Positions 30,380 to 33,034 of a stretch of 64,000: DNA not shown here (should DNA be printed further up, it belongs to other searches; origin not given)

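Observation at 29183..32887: Three-subunit Mo-hydroxylase is CoxMSL-like but lacks CO-dehydrogenase active-site motifs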

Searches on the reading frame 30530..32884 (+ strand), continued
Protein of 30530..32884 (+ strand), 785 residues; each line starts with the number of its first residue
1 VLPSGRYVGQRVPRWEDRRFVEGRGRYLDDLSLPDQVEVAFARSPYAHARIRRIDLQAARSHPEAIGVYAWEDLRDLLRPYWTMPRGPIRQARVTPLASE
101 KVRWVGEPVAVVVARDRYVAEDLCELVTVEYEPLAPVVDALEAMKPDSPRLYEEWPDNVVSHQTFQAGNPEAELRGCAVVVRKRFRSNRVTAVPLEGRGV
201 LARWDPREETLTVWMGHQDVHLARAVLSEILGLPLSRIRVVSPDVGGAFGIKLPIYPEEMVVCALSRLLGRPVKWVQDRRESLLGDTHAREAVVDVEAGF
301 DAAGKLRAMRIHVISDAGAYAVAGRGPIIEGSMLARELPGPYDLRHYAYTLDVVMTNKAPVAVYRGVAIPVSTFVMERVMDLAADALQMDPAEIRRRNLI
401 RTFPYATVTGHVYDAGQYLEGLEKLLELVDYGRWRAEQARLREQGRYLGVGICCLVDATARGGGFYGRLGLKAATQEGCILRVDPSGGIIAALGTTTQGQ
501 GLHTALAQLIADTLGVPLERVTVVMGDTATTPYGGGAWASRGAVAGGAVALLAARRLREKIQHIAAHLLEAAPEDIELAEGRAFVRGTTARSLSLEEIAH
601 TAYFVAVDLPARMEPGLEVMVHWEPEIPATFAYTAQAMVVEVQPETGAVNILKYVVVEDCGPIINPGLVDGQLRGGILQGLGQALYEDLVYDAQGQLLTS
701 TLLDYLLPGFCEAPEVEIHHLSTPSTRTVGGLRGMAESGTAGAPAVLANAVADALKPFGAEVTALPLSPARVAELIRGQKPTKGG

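Call 29: search_dna_similar(query=window:30530-32884:+, collection=plasmids, mode=protein, max_rows=60, rows=best, max_evalue=1e-30)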
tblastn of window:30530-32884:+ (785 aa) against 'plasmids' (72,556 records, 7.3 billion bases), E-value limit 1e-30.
Records with a match: 446; places in all: 532; records where one place covers at least 80% of the query: 427.
Best place of each record, by identity: <60% 446.
By first word of the organism name: Sinorhizobium 110; Pseudosulfitobacter 41; Rhizobium 22; Azospirillum 15; Paraburkholderia 12; Caballeronia 12; Ensifer 11; Cupriavidus 10; Arthrobacter 10; Bacillus 9; and 73 more.
By predicted mobility (MOB-suite, as given by PLSDB): non-mobilizable 243; conjugative 108; mobilizable 95.
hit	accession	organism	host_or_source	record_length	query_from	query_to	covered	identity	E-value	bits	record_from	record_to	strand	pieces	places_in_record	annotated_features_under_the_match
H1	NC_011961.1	Thermomicrobium roseum DSM 5159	-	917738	1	785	100%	44.8%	4e-151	496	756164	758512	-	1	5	xanthine dehydrogenase family protein molybdopterin-binding subunit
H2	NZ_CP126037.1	Bradyrhizobium elkanii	Glycine max,soybean,root nodule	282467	6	776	98%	42.5%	1e-123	416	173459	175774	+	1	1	xanthine dehydrogenase family protein molybdopterin-binding subunit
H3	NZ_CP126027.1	Bradyrhizobium elkanii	Glycine max,soybean,root nodule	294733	6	776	98%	42.5%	1e-123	416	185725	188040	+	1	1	xanthine dehydrogenase family protein molybdopterin-binding subunit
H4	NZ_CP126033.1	Bradyrhizobium elkanii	Glycine max,soybean,root nodule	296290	6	776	98%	42.5%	1e-123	416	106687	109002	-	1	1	xanthine dehydrogenase family protein molybdopterin-binding subunit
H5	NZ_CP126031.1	Bradyrhizobium elkanii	Glycine max,soybean,root nodule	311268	6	776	98%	42.5%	1e-123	416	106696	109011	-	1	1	xanthine dehydrogenase family protein molybdopterin-binding subunit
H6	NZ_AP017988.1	Aminobacter sp. SS-2016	Lotus japoicus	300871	6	776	98%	42.5%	7e-118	400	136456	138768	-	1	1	xanthine dehydrogenase family protein molybdopterin-binding subunit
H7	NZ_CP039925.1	Agrobacterium tumefaciens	-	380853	6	783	99%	41.6%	4e-125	421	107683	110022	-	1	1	xanthine dehydrogenase family protein molybdopterin-binding subunit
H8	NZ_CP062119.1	Aminobacter sp. SR38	bacterial pure culture,soil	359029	6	776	98%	41.9%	5e-117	397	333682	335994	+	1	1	xanthine dehydrogenase family protein molybdopterin-binding subunit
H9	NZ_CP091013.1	Burkholderia cenocepacia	-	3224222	6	780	99%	41.4%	1e-127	428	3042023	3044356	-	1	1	none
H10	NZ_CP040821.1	Paroceanicella profunda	Cell culture,Deep seawater from Mariana ...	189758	2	778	99%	41.1%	1e-114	390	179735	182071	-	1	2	xanthine dehydrogenase family protein molybdopterin-binding subunit | (2Fe-2S)-binding protein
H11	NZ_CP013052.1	Sinorhizobium americanum CCGM7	Phaseolus vulgaris,root nodules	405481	6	780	99%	41.2%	2e-124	419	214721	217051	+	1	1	xanthine dehydrogenase family protein molybdopterin-binding subunit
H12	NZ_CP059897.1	Ciceribacter thiooxidans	mixed culture,soil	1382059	4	777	99%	41.2%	3e-113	436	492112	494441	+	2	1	none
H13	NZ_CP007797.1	Azospirillum argentinense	Triticum aestivum L.,Root,wheat ...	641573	11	780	98%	41.4%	1e-124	419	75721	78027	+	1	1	xanthine dehydrogenase family protein molybdopterin-binding subunit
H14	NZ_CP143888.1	Agrobacterium deltaense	Cell culture,Plant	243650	6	783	99%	40.9%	4e-123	415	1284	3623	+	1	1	xanthine dehydrogenase family protein molybdopterin-binding subunit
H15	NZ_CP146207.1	Sinorhizobium meliloti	-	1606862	6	785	99%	40.8%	3e-125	421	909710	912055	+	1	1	none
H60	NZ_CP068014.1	Paenarthrobacter ureafaciens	cell culture,in the nicotine environment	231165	8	778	98%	38.7%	4e-125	421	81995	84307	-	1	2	ndhC: 2,6-dihydroxypyridine 3-hydroxylase subunit NdhC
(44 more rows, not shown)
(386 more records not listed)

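Call 33: get_annotated_region(hit=H60, flank=20000)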
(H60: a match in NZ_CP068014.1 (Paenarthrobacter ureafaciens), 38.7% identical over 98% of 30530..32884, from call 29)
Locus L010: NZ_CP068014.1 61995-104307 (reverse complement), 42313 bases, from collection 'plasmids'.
description: Paenarthrobacter ureafaciens strain CZY1 plasmid pCZY, complete sequence
organism: Paenarthrobacter ureafaciens (NCBI taxid 37931)
taxonomy: Bacteria; Actinomycetota; Actinomycetes; Micrococcales; Micrococcaceae; Paenarthrobacter; Paenarthrobacter ureafaciens
host: -; source: cell culture,in the nicotine environment; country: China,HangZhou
typing (MOB-suite, as given by PLSDB): conjugative; replicon rep_cluster_856; relaxase MOBP; mating-pair formation MPF_T
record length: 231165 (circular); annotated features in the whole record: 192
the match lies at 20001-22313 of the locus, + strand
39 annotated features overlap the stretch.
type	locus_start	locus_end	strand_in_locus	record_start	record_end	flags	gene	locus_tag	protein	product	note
CDS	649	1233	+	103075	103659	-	-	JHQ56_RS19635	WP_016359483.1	TetR/AcrR family transcriptional regulator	GO:0006355 - regulation of DNA-templated transcription [Evidence IEA]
CDS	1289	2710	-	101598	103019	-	-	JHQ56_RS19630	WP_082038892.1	APC family permease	-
CDS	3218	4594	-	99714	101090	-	-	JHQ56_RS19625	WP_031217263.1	FAD-binding oxidoreductase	-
CDS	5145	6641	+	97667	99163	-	-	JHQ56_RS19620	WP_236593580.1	APC family permease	-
CDS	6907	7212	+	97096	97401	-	-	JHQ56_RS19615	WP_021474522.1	antibiotic biosynthesis monooxygenase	-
CDS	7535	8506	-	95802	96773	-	-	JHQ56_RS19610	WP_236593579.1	LacI family DNA-binding transcriptional regulator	GO:0006351 - DNA-templated transcription [Evidence IEA]; GO:0045892 - negative regulation of DNA-templated ...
CDS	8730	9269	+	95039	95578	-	-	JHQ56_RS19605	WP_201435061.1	hypothetical protein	-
CDS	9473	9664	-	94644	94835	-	-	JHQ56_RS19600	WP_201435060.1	hypothetical protein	-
CDS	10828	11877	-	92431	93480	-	-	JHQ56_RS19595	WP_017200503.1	ABC transporter ATP-binding protein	-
CDS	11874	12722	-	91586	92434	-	-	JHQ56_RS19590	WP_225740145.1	ABC transporter permease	GO:0006810 - transport [Evidence IEA]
CDS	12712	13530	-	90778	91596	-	modA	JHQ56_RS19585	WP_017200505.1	molybdate ABC transporter substrate-binding protein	GO:0015689 - molybdate ion transport [Evidence IEA]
CDS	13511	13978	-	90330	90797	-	-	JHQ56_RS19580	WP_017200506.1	molybdenum cofactor biosynthesis protein MoaE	-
CDS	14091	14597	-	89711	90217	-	moaC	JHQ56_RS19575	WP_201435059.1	cyclic pyranopterin monophosphate synthase MoaC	GO:0006777 - Mo-molybdopterin cofactor biosynthetic process [Evidence IEA]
CDS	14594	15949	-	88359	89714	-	glp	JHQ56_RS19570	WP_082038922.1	gephyrin-like molybdotransferase Glp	GO:0006777 - Mo-molybdopterin cofactor biosynthetic process [Evidence IEA]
CDS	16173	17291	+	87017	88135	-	moaA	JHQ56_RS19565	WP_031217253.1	GTP 3',8-cyclase MoaA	GO:0006777 - Mo-molybdopterin cofactor biosynthetic process [Evidence IEA]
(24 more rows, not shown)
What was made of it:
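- A nicotine plasmid carries kdhL-Dabb-cyclase-dhpH in one operon (call 33).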

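Call 38: find_related_loci(query=window:30530-32884:+, collection=genome_contigs, flank=10000)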
Query window:30530-32884:+ (785 aa) in genome_contigs; peptide patterns used: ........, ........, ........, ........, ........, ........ (x = any residue, [..] = any of these).
148 stretches matched a pattern; 143 encode a relative of the query (tblastn E <= 1e-3); the best 80 are kept; 79 distinct loci.
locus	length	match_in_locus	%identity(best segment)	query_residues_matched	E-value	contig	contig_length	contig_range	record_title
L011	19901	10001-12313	79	4-774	0e+0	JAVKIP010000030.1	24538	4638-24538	MAG: Candidatus Fervidifonticultor secundus isolate JZ-2_201808_bins_221 JZ-2_201808_bins_221_scaffold_30, whole genome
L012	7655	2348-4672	43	2-772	0e+0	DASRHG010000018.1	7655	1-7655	MAG TPA_asm: Candidatus Binatia bacterium isolate SMAG_U10078 k141_682000, whole genome shotgun sequence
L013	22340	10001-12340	41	2-777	0e+0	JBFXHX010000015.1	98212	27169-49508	MAG: Candidatus Binatia bacterium isolate CA_2019_TPIn_197 NODE_777_length_98212_cov_10.279645_TPIn, whole genome shotgu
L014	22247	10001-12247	46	9-755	0e+0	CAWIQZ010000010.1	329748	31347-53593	MAG: uncultured Bacillaceae bacterium isolate MFD03066.bin.2.235 genome assembly, contig: contig_37383, whole genome sho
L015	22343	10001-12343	44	1-777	0e+0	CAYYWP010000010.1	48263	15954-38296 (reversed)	MAG TPA_asm: uncultured Candidatus Binatia bacterium isolate SRP237561_co1_359 genome assembly, contig: NODE_989_length_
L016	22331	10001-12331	43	4-777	0e+0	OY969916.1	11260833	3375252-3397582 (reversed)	MAG: uncultured Chloroflexia bacterium isolate MFD01916.bin.3.39 genome assembly, chromosome: 1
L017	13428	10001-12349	41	2-780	0e+0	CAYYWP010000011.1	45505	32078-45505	MAG TPA_asm: uncultured Candidatus Binatia bacterium isolate SRP237561_co1_359 genome assembly, contig: NODE_1089_length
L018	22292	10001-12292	45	7-770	0e+0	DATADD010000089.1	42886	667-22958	MAG TPA_asm: Actinomycetota bacterium isolate SMAG_U6741 k141_2674339, whole genome shotgun sequence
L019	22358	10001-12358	40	2-780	0e+0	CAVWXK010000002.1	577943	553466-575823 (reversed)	MAG: uncultured proteobacterium isolate MFD03726.bin.2.8 genome assembly, contig: contig_81767, whole genome shotgun seq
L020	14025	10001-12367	42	6-777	0e+0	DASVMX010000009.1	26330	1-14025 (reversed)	MAG TPA_asm: Ktedonobacteraceae bacterium isolate SMAG_U3111 k141_360512, whole genome shotgun sequence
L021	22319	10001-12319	47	8-780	2e-177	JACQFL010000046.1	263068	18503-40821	MAG: Candidatus Rokuibacteriota bacterium isolate NC_groundwater_1046_Pr1_S-0.65um_71_27 Montesol18_Sp65_coassembly_scaf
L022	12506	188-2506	44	6-777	2e-169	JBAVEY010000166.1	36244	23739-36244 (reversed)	MAG: Actinomycetota bacterium isolate MFD04307_ilm_asm_bin8 k127_215031, whole genome shotgun sequence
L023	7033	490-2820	38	5-776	3e-169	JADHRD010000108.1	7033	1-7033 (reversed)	MAG: Rhodospirillales bacterium isolate BS30m-G14 BS307-30m-C9425, whole genome shotgun sequence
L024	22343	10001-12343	41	9-776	9e-163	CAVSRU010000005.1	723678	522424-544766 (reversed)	MAG: uncultured Solirubrobacteraceae bacterium isolate MFD05567.bin.1.238 genome assembly, contig: contig_14118, whole g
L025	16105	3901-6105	46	6-769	9e-161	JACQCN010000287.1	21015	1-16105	MAG: Candidatus Rokuibacteriota bacterium isolate NC_groundwater_969_Pr1_S-0.2um_71_15 Montesol18-Sp2_coassembly_scaffol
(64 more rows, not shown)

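Call 41: find_encoding_contigs(protein=P0009, flank=10000, max_places=1)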
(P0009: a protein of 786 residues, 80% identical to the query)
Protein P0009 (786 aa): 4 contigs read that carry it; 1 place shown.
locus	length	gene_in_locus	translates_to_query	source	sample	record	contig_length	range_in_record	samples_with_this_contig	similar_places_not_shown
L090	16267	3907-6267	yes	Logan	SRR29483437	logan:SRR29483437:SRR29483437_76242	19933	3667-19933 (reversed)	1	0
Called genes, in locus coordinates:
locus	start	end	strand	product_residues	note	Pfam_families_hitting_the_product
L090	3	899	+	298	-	?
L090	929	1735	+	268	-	PF00005:ABC_tran, PF13304:AAA_21 (faint)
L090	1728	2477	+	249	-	PF00528:BPD_transp_1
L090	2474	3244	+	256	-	PF00528:BPD_transp_1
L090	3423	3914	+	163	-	PF00111:Fer2, PF13085:Fer2_3 (faint), PF01799:Fer2_2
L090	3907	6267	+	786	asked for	PF01315:Ald_Xan_dh_C, PF02738:MoCoBD_1, PF20256:MoCoBD_2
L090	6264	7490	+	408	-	PF13433:Peripla_BP_5, PF13458:Peripla_BP_6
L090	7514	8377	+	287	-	PF02653:BPD_transp_2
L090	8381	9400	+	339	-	PF02653:BPD_transp_2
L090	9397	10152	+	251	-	PF00005:ABC_tran, PF13304:AAA_21 (weak), PF12399:BCA_ABC_TP_C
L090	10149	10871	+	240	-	PF02463:SMC_N (faint), PF00005:ABC_tran, PF13304:AAA_21 (faint)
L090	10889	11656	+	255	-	PF04199:Cyclase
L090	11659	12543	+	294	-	PF00106:adh_short, PF08659:KR, PF13561:adh_short_C2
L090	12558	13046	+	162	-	PF00903:Glyoxalase, PF18029:Glyoxalase_6 (faint)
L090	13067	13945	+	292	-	PF00941:FAD_binding_5, PF03450:CO_deh_flav_C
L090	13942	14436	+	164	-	PF00111:Fer2, PF13085:Fer2_3 (weak), PF01799:Fer2_2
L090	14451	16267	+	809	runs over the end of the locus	PF01315:Ald_Xan_dh_C, PF02738:MoCoBD_1, PF20256:MoCoBD_2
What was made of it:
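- L090 has a second M-S-L set in the same operon, as in multi-step heterocycle pathways (call 41).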

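Call 42: find_encoding_contigs(protein=P0007, flank=10000, max_places=1)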
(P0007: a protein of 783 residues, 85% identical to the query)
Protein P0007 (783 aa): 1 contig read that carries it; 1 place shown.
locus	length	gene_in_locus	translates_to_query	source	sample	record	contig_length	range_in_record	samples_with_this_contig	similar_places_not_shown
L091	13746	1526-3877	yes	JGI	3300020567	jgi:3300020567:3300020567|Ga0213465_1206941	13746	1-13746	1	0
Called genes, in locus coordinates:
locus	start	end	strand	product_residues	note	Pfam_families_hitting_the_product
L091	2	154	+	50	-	?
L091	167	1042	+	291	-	PF00941:FAD_binding_5, PF03450:CO_deh_flav_C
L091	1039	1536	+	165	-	PF00111:Fer2, PF01799:Fer2_2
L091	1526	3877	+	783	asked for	PF01315:Ald_Xan_dh_C, PF02738:MoCoBD_1, PF20256:MoCoBD_2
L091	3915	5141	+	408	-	PF13433:Peripla_BP_5, PF13458:Peripla_BP_6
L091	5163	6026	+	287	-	PF02653:BPD_transp_2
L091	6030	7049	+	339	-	PF02653:BPD_transp_2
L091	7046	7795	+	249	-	PF00005:ABC_tran, PF13304:AAA_21 (faint), PF12399:BCA_ABC_TP_C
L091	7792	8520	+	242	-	PF02463:SMC_N (faint), PF00005:ABC_tran, PF13304:AAA_21 (weak)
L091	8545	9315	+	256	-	PF04199:Cyclase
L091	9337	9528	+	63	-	PF01361:Tautomerase, PF14552:Tautomerase_2 (weak)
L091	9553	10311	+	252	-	PF23441:SDR (faint), PF00106:adh_short, PF08659:KR, PF13561:adh_short_C2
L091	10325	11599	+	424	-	PF00815:Histidinol_dh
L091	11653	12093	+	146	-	PF00903:Glyoxalase, PF13669:Glyoxalase_4, PF18029:Glyoxalase_6 (weak), PF22677:Ble-like_N (faint)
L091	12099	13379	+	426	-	PF01494:FAD_binding_3 (faint), PF07992:Pyr_redox_2 (faint), PF22607:FAD_binding-like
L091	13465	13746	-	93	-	?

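Call 43: find_encoding_contigs(protein=P0012, flank=10000, max_places=1)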
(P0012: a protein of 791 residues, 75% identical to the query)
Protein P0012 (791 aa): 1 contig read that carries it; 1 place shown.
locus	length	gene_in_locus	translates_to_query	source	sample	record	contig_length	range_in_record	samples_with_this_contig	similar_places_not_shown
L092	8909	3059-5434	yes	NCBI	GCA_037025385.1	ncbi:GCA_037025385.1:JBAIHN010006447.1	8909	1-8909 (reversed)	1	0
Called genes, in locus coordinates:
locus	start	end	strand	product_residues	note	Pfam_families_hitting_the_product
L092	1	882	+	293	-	?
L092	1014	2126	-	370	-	PF00296:Bac_luciferase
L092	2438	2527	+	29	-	-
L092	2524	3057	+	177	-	PF00111:Fer2, PF01799:Fer2_2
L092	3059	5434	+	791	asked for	PF01315:Ald_Xan_dh_C, PF02738:MoCoBD_1, PF20256:MoCoBD_2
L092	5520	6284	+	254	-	PF08786:DcrB (weak)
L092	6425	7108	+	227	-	PF03737:RraA-like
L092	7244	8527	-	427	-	PF02233:PNTB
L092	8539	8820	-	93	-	PF12769:PNTB_4TM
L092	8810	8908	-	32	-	?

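Call 47: get_annotated_region(hit=H1, flank=12000)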
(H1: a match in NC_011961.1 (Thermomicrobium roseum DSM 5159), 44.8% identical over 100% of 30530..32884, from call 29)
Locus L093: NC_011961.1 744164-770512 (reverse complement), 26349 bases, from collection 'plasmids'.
description: Thermomicrobium roseum DSM 5159 plasmid unnamed, complete sequence
organism: Thermomicrobium roseum DSM 5159 (NCBI taxid 309801)
taxonomy: Bacteria; Thermomicrobiota; Thermomicrobia; Thermomicrobiales; Thermomicrobiaceae; Thermomicrobium; Thermomicrobium roseum; Thermomicrobium roseum DSM 5159
host: -; source: -; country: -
typing (MOB-suite, as given by PLSDB): non-mobilizable
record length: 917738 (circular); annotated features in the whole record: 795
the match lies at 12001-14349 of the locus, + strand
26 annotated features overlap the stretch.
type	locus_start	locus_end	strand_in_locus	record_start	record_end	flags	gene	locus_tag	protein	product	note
CDS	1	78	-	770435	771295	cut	lgt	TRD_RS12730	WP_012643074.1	prolipoprotein diacylglyceryl transferase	GO:0009249 - protein lipoylation [Evidence IEA]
CDS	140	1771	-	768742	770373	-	-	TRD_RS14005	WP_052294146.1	serine/threonine-protein kinase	GO:0006468 - protein phosphorylation [Evidence IEA]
CDS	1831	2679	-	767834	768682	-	panC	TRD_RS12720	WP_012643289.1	pantoate--beta-alanine ligase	GO:0015940 - pantothenate biosynthetic process [Evidence IEA]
CDS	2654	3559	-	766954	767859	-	panB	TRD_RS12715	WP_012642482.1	3-methyl-2-oxobutanoate hydroxymethyltransferase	GO:0015940 - pantothenate biosynthetic process [Evidence IEA]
CDS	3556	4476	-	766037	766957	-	-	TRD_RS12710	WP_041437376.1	Rossmann-like and DUF2520 domain-containing protein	-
CDS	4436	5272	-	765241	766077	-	-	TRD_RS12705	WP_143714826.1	sortase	-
CDS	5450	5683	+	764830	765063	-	-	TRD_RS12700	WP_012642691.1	Lrp/AsnC ligand binding domain-containing protein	-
CDS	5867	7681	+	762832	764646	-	-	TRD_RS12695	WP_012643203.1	PEP-utilizing enzyme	GO:0016310 - phosphorylation [Evidence IEA]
CDS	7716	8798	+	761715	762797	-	-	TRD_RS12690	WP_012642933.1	PEP/pyruvate-binding domain-containing protein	-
CDS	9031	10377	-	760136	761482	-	accC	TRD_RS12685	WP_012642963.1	acetyl-CoA carboxylase biotin carboxylase subunit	GO:0006633 - fatty acid biosynthetic process [Evidence IEA]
CDS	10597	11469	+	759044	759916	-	-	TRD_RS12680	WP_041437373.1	xanthine dehydrogenase family protein subunit M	-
CDS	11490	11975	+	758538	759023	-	-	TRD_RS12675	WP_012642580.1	(2Fe-2S)-binding protein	-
CDS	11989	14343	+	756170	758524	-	-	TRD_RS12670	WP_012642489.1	xanthine dehydrogenase family protein molybdopterin-binding subunit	-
CDS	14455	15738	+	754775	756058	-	torT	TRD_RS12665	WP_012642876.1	TMAO reductase system periplasmic protein TorT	-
CDS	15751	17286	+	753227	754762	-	-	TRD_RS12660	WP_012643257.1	sugar ABC transporter ATP-binding protein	-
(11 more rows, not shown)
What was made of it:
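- The nearest paralogue from a cultured organism, in Thermomicrobium roseum (45%), is likewise followed by an ABC system and 5-oxoprolinase-like lactam-opening genes (call 47).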
